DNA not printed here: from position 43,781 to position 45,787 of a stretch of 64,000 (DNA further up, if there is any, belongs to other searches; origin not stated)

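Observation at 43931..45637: ProRS-like paralog: conserved editing (INS) and anticodon-binding domains but degenerate aminoacylation motifs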

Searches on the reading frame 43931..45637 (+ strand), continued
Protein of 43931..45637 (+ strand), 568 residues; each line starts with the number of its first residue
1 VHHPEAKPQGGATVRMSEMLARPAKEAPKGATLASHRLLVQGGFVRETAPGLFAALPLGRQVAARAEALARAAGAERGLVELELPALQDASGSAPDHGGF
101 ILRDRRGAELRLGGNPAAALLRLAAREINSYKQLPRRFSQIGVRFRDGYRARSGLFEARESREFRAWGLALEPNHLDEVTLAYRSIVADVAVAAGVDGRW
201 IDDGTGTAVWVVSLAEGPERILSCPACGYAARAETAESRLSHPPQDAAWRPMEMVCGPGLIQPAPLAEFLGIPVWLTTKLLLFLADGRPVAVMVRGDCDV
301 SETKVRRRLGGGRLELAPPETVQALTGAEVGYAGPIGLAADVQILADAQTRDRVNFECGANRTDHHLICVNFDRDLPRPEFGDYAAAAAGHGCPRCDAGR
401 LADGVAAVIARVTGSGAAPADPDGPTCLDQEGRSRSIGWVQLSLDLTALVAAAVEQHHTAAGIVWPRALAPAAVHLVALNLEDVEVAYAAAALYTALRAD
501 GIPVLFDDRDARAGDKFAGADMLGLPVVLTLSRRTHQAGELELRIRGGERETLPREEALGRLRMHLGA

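Call 9: find_homologous_proteins(query=window:43931-45637:+, max_evalue=1e-10)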
Query window:43931-45637:+ (568 aa): 338 proteins with E <= 1e-10 among 8000 candidates; the best 120 are listed.
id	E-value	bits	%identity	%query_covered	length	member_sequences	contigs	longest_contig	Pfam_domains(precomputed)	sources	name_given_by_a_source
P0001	0.0e+0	1189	98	98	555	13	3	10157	PF03129.26,PF04073.21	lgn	-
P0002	0.0e+0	1063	87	98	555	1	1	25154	PF03129.26,PF04073.21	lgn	-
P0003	0.0e+0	1029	85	98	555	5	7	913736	PF03129.26,PF04073.21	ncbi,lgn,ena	-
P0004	9.2e-281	951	79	98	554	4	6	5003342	PF03129.26,PF04073.21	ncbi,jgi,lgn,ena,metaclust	metaclust:\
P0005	1.6e-226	772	70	97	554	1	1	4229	PF03129.26,PF04073.21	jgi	jgi:prolyl-tRNA synthetase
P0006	3.0e-199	682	98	56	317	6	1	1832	PF03129.26,PF04073.21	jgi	-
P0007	1.4e-167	577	54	97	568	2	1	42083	PF03129.26,PF04073.21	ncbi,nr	ncbi:MAG: hypothetical protein JXQ27_05995 [Acidobacteria bacterium]|nr:hypothetical protein [Acidob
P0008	3.3e-164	566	53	97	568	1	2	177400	PF03129.26,PF04073.21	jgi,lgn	-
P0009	1.5e-138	481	48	96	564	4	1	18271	PF03129.26,PF04073.21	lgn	-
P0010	4.1e-136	473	48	97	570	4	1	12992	PF03129.26,PF04073.21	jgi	-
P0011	3.7e-134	467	46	94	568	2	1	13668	PF03129.26,PF00587.31,PF04073.21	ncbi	-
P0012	2.3e-133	464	45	96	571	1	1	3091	PF03129.26,PF00587.31,PF04073.21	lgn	-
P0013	3.2e-132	461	44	97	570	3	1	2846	PF03129.26,PF00587.31,PF04073.21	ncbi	-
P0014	7.0e-132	459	46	96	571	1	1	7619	PF03129.26,PF00587.31,PF04073.21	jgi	jgi:prolyl-tRNA synthetase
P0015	1.2e-131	459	46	96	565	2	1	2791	PF03129.26,PF00587.31,PF04073.21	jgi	jgi:prolyl-tRNA synthetase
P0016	2.8e-131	457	44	96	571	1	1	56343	PF03129.26,PF00587.31,PF04073.21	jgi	jgi:prolyl-tRNA synthetase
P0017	7.5e-131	456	44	96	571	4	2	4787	PF03129.26,PF00587.31,PF04073.21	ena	-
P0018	2.9e-129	451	44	97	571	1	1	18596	PF03129.26,PF04073.21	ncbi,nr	ncbi:MAG: proline--tRNA ligase [Deltaproteobacteria bacterium]|nr:proline--tRNA ligase [Deltaproteob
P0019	3.2e-128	447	44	95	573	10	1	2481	PF03129.26,PF00587.31,PF04073.21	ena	-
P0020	1.3e-127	445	43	97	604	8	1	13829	PF03129.26,PF00587.31,PF04073.21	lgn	-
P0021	4.8e-127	443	43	97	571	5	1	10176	PF03129.26,PF00587.31,PF04073.21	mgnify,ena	mgnify:FL=1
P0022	6.2e-127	443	45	94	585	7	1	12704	PF03129.26,PF04073.21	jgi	jgi:prolyl-tRNA synthetase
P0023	1.2e-126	442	44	97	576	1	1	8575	PF03129.26,PF00587.31,PF04073.21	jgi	jgi:prolyl-tRNA synthetase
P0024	1.4e-125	439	43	94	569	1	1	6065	PF03129.26,PF00587.31,PF04073.21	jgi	jgi:prolyl-tRNA synthetase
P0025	2.2e-125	438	47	94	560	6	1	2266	PF03129.26,PF04073.21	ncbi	-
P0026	2.3e-125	438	45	97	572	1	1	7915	PF03129.26,PF04073.21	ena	-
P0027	2.4e-125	438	46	95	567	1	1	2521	PF03129.26,PF04073.21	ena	-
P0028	4.9e-125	437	43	96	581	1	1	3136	PF03129.26,PF00587.31,PF04073.21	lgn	-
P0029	1.6e-124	435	43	95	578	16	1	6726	PF03129.26,PF00587.31,PF04073.21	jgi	-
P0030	1.8e-124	435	43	96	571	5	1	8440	PF03129.26,PF00587.31,PF04073.21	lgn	-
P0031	1.9e-124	435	42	97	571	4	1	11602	PF03129.26,PF00587.31,PF04073.21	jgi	jgi:prolyl-tRNA synthetase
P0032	1.9e-124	435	42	97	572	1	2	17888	PF03129.26,PF00587.31,PF04073.21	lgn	-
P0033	2.1e-124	435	43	97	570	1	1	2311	PF03129.26,PF00587.31,PF04073.21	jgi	jgi:prolyl-tRNA synthetase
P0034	1.5e-123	432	42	97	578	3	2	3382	PF03129.26,PF00587.31,PF04073.21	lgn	-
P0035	1.6e-123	432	41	97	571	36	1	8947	PF03129.26,PF00587.31,PF04073.21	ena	-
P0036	2.3e-123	431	43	98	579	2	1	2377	PF03129.26,PF00587.31,PF04073.21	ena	-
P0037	2.7e-123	431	43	97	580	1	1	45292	PF03129.26,PF04073.21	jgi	jgi:prolyl-tRNA synthetase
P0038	4.3e-123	430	43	97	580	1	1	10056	PF03129.26,PF04073.21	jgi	jgi:prolyl-tRNA synthetase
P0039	4.4e-123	430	44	97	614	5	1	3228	PF03129.26,PF00587.31,PF04073.21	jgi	jgi:prolyl-tRNA synthetase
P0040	5.7e-123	430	42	97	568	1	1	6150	PF03129.26,PF00587.31,PF04073.21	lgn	-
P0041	7.8e-123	430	43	98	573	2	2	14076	PF03129.26,PF00587.31,PF04073.21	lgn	-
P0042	8.2e-123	430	44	95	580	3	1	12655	PF03129.26,PF04073.21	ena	-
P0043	1.1e-122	429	43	97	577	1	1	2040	PF03129.26,PF04073.21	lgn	-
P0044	1.3e-122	429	43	97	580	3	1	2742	PF03129.26,PF04073.21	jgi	jgi:prolyl-tRNA synthetase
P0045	1.5e-122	429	42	97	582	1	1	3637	PF03129.26,PF00587.31,PF04073.21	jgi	-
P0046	1.9e-122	428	44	96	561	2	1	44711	PF03129.26,PF00587.31,PF04073.21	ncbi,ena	-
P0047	2.2e-122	428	44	97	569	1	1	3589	PF03129.26,PF00587.31,PF04073.21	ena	-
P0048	2.5e-122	428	41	97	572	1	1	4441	PF03129.26,PF00587.31,PF04073.21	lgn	-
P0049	2.6e-122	428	42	97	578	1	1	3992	PF03129.26,PF00587.31,PF04073.21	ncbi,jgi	ncbi:MAG: proline--tRNA ligase [Desulfobacterales bacterium]|jgi:prolyl-tRNA synthetase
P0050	2.7e-122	428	44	97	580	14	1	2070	PF03129.26,PF04073.21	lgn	-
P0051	4.0e-122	427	42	97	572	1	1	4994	PF03129.26,PF00587.31,PF04073.21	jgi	jgi:prolyl-tRNA synthetase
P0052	4.2e-122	427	42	97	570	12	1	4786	PF03129.26,PF00587.31,PF04073.21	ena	-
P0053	4.4e-122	427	42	93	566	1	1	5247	PF03129.26,PF00587.31,PF04073.21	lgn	-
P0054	4.9e-122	427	42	97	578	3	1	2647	PF03129.26,PF00587.31,PF04073.21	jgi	jgi:prolyl-tRNA synthetase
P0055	5.4e-122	427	43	97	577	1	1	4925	PF03129.26,PF04073.21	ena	-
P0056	6.9e-122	426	43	97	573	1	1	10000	PF03129.26,PF00587.31,PF04073.21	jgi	jgi:prolyl-tRNA synthetase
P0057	7.1e-122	426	42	97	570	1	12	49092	PF03129.26,PF00587.31,PF04073.21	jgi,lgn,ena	jgi:prolyl-tRNA synthetase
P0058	7.5e-122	426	44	94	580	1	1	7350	PF03129.26,PF04073.21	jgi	jgi:prolyl-tRNA synthetase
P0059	8.3e-122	426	45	94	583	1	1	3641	PF03129.26,PF04073.21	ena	-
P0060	1.1e-121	426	43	97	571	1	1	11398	PF03129.26,PF00587.31,PF04073.21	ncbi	-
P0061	1.2e-121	426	42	97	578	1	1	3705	PF03129.26,PF00587.31,PF04073.21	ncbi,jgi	ncbi:MAG: proline--tRNA ligase [Desulfobacterales bacterium]|jgi:prolyl-tRNA synthetase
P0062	1.6e-121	425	43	97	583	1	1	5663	PF03129.26,PF04073.21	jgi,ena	-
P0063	1.8e-121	425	46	94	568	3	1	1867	PF03129.26,PF04073.21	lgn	-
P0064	2.0e-121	425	44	97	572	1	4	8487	PF03129.26,PF00587.31,PF04073.21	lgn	-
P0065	2.3e-121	425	42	97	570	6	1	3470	PF03129.26,PF00587.31,PF04073.21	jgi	jgi:prolyl-tRNA synthetase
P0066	2.5e-121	425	42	97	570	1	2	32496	PF03129.26,PF00587.31,PF04073.21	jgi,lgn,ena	-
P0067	2.7e-121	425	41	97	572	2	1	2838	PF03129.26,PF00587.31,PF04073.21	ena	-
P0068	2.7e-121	424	43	96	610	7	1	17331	PF03129.26,PF00587.31,PF04073.21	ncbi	-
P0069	3.9e-121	424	42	98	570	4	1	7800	PF03129.26,PF00587.31,PF04073.21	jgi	jgi:prolyl-tRNA synthetase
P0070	3.9e-121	424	44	94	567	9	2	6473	PF03129.26,PF04073.21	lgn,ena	-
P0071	4.3e-121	424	43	97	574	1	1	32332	PF03129.26,PF00587.31,PF04073.21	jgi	jgi:prolyl-tRNA synthetase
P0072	5.0e-121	424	42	98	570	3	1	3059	PF03129.26,PF00587.31,PF04073.21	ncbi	-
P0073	5.6e-121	423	43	97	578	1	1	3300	PF03129.26,PF00587.31,PF04073.21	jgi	jgi:prolyl-tRNA synthetase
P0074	7.6e-121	423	41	97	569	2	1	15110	PF03129.26,PF00587.31,PF04073.21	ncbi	ncbi:MAG: proline--tRNA ligase, partial [Deltaproteobacteria bacterium]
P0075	7.6e-121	423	42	97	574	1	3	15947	PF03129.26,PF00587.31,PF04073.21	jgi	jgi:prolyl-tRNA synthetase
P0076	9.6e-121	423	43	96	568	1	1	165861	PF03129.26,PF00587.31,PF04073.21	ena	-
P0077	2.7e-120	421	40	97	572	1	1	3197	PF03129.26,PF00587.31,PF04073.21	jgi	-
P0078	4.5e-120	420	44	93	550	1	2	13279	PF03129.26,PF04073.21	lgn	-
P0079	4.6e-120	420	42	98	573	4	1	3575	PF03129.26,PF00587.31,PF04073.21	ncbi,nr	ncbi:MAG: proline--tRNA ligase [Verrucomicrobia bacterium]|nr:proline--tRNA ligase [Verrucomicrobiot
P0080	4.8e-120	420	42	95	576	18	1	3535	PF03129.26,PF00587.31,PF04073.21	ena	-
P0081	5.2e-120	420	42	97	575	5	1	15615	PF03129.26,PF00587.31,PF04073.21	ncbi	-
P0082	5.6e-120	420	42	97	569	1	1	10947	PF03129.26,PF00587.31,PF04073.21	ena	-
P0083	5.9e-120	420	40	98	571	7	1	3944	PF03129.26,PF00587.31,PF04073.21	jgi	-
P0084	7.2e-120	420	43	94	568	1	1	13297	PF03129.26,PF04073.21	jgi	jgi:prolyl-tRNA synthetase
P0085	7.8e-120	420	41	98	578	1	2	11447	PF03129.26,PF00587.31,PF04073.21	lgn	-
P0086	1.1e-119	419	43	97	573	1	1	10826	PF03129.26,PF00587.31,PF04073.21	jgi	jgi:prolyl-tRNA synthetase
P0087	1.4e-119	419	40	97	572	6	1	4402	PF03129.26,PF00587.31,PF04073.21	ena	-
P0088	1.5e-119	419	43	96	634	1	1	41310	PF03129.26,PF00587.31,PF04073.21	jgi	jgi:prolyl-tRNA synthetase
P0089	1.6e-119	419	41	95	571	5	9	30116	PF03129.26,PF00587.31,PF04073.21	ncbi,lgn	-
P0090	1.6e-119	419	42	97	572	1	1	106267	PF03129.26,PF00587.31,PF04073.21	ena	-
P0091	1.8e-119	419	42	94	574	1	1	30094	PF03129.26,PF04073.21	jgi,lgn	jgi:prolyl-tRNA synthetase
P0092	2.0e-119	418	42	96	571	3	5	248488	PF03129.26,PF00587.31,PF04073.21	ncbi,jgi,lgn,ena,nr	ncbi:MAG TPA: proline--tRNA ligase [Candidatus Paceibacterota bacterium]|nr:proline--tRNA ligase [Ve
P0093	2.7e-119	418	41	97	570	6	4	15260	PF03129.26,PF00587.31,PF04073.21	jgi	jgi:prolyl-tRNA synthetase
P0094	3.5e-119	418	41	97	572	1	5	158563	PF03129.26,PF00587.31,PF04073.21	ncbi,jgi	-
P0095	4.4e-119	417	43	92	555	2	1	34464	PF03129.26,PF00587.31,PF04073.21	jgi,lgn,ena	-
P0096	4.9e-119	417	43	88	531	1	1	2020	PF03129.26,PF00587.31,PF04073.21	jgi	jgi:prolyl-tRNA synthetase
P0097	7.4e-119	416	40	97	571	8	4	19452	PF03129.26,PF00587.31,PF04073.21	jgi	-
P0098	8.7e-119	416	43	97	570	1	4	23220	PF03129.26,PF00587.31,PF04073.21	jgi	jgi:prolyl-tRNA synthetase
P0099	1.1e-118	416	40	96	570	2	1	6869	PF03129.26,PF00587.31,PF04073.21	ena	-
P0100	1.2e-118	416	41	95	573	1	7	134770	PF03129.26,PF00587.31,PF04073.21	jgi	jgi:prolyl-tRNA synthetase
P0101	2.6e-118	415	41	94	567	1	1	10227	PF03129.26,PF00587.31,PF04073.21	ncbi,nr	ncbi:MAG: proline--tRNA ligase [Candidatus Dadabacteria bacterium]|nr:MAG: proline--tRNA ligase [Can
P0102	2.7e-118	415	39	97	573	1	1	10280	PF03129.26,PF00587.31,PF04073.21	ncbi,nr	ncbi:MAG: proline--tRNA ligase [Bdellovibrionales bacterium]|nr:proline--tRNA ligase [Bdellovibriona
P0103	2.8e-118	415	43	97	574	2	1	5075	PF03129.26,PF00587.31,PF04073.21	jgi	-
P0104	3.5e-118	414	42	97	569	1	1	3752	PF03129.26,PF00587.31,PF04073.21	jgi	jgi:prolyl-tRNA synthetase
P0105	4.1e-118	414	42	97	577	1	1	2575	PF03129.26,PF00587.31,PF04073.21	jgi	jgi:prolyl-tRNA synthetase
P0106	4.4e-118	414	41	94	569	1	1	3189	PF03129.26,PF00587.31,PF04073.21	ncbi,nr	ncbi:MAG: proline--tRNA ligase [Candidatus Dadabacteria bacterium]|nr:MAG: proline--tRNA ligase [Can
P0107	6.4e-118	413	41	97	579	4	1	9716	PF03129.26,PF00587.31,PF04073.21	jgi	-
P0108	7.1e-118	413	42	96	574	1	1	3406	PF03129.26,PF00587.31,PF04073.21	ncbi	-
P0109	8.0e-118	413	42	97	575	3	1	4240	PF03129.26,PF00587.31,PF04073.21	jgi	-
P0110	8.7e-118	413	42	94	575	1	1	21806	PF03129.26,PF00587.31,PF04073.21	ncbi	-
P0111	8.8e-118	413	45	96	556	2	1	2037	PF03129.26,PF04073.21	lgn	-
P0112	9.7e-118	413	42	97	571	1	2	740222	PF03129.26,PF00587.31,PF04073.21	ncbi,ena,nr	ncbi:MAG: proline--tRNA ligase [Verrucomicrobiales bacterium]|nr:proline--tRNA ligase [Verrucomicrob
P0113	1.2e-117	412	43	98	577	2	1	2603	PF03129.26,PF04073.21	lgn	-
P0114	1.6e-117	412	41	97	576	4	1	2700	PF03129.26,PF00587.31,PF04073.21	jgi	jgi:prolyl-tRNA synthetase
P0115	1.9e-117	412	42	97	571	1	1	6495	PF03129.26,PF00587.31,PF04073.21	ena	-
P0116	2.0e-117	412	46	82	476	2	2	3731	PF03129.26,PF00587.31,PF04073.21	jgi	jgi:prolyl-tRNA synthetase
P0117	2.1e-117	412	41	97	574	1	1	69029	PF03129.26,PF00587.31,PF04073.21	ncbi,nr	ncbi:MAG: proline--tRNA ligase [Verrucomicrobia bacterium]|nr:proline--tRNA ligase [Verrucomicrobiot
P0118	2.5e-117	411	41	97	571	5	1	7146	PF03129.26,PF00587.31,PF04073.21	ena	-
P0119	3.5e-117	411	41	96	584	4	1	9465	PF03129.26,PF00587.31,PF04073.21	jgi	-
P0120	4.3e-117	411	41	95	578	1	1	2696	PF03129.26,PF00587.31,PF04073.21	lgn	-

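Call 13: find_encoding_contigs(protein=P0004, flank=10000, max_places=4)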
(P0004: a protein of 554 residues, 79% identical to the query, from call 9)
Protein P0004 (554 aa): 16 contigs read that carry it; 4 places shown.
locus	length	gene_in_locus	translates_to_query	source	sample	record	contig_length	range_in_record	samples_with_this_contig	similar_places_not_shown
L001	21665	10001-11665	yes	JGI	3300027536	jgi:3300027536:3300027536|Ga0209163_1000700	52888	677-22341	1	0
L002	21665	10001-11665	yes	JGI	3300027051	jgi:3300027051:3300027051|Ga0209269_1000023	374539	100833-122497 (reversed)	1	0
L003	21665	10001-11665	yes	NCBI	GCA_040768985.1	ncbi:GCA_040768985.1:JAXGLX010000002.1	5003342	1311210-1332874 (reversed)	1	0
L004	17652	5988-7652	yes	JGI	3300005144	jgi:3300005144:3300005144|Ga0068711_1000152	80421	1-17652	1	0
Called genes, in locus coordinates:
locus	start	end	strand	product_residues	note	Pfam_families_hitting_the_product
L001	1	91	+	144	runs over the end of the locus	PF01058:Oxidored_q6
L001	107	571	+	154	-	PF00329:Complex1_30kDa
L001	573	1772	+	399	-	PF00374:NiFeSe_Hases, PF00346:Complex1_49kDa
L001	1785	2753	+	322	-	PF00146:NADHdh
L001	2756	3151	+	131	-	PF12797:Fer4_2 (faint), PF12837:Fer4_6 (faint), PF13237:Fer4_10 (faint), PF14697:Fer4_21 (faint), PF12838:Fer4_7, PF13183:Fer4_8 (weak), PF13187:Fer4_9, PF00037:Fer4 (weak), +2 more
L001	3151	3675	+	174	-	-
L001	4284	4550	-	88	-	-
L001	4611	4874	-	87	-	-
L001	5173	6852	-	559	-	PF00209:SNF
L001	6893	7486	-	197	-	PF01936:NYN (faint), PF18475:PIN7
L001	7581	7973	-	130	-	PF00072:Response_reg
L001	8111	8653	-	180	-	PF09918:DUF2148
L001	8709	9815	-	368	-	PF06267:DUF1028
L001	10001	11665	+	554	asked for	PF04073:tRNA_edit, PF03129:HGTP_anticodon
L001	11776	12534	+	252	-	-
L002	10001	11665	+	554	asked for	PF04073:tRNA_edit, PF03129:HGTP_anticodon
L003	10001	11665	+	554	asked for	PF04073:tRNA_edit, PF03129:HGTP_anticodon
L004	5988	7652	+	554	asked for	PF04073:tRNA_edit, PF03129:HGTP_anticodon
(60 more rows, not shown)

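Call 14: find_encoding_contigs(protein=P0003, flank=10000, max_places=3)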
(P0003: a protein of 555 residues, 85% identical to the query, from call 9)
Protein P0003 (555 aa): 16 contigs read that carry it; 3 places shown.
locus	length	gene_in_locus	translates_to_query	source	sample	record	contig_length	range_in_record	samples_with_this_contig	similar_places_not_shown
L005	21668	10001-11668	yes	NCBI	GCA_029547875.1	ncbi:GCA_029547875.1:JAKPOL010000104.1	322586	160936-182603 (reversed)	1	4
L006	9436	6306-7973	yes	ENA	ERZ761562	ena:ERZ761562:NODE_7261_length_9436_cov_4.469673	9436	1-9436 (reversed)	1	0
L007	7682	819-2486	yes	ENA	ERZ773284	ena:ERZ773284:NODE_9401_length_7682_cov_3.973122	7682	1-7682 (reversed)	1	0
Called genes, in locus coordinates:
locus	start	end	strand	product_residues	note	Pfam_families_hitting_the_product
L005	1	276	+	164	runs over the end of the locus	PF00499:Oxidored_q3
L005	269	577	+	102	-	PF00420:Oxidored_q2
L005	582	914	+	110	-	PF00507:Oxidored_q4 (weak)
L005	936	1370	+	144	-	PF01058:Oxidored_q6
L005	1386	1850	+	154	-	PF00329:Complex1_30kDa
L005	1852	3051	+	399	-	PF00374:NiFeSe_Hases, PF00346:Complex1_49kDa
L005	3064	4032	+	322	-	PF00146:NADHdh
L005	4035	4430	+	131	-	PF12797:Fer4_2 (faint), PF12837:Fer4_6 (faint), PF13237:Fer4_10 (faint), PF14697:Fer4_21 (faint), PF12838:Fer4_7, PF13183:Fer4_8 (weak), PF13187:Fer4_9, PF00037:Fer4 (weak), +2 more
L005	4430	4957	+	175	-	-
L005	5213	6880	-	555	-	PF00209:SNF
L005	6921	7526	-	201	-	PF18475:PIN7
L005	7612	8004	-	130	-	PF00072:Response_reg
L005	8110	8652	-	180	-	PF09918:DUF2148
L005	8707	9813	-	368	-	PF06267:DUF1028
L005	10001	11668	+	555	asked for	PF04073:tRNA_edit, PF03129:HGTP_anticodon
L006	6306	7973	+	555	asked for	PF04073:tRNA_edit, PF03129:HGTP_anticodon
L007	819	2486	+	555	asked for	PF04073:tRNA_edit, PF03129:HGTP_anticodon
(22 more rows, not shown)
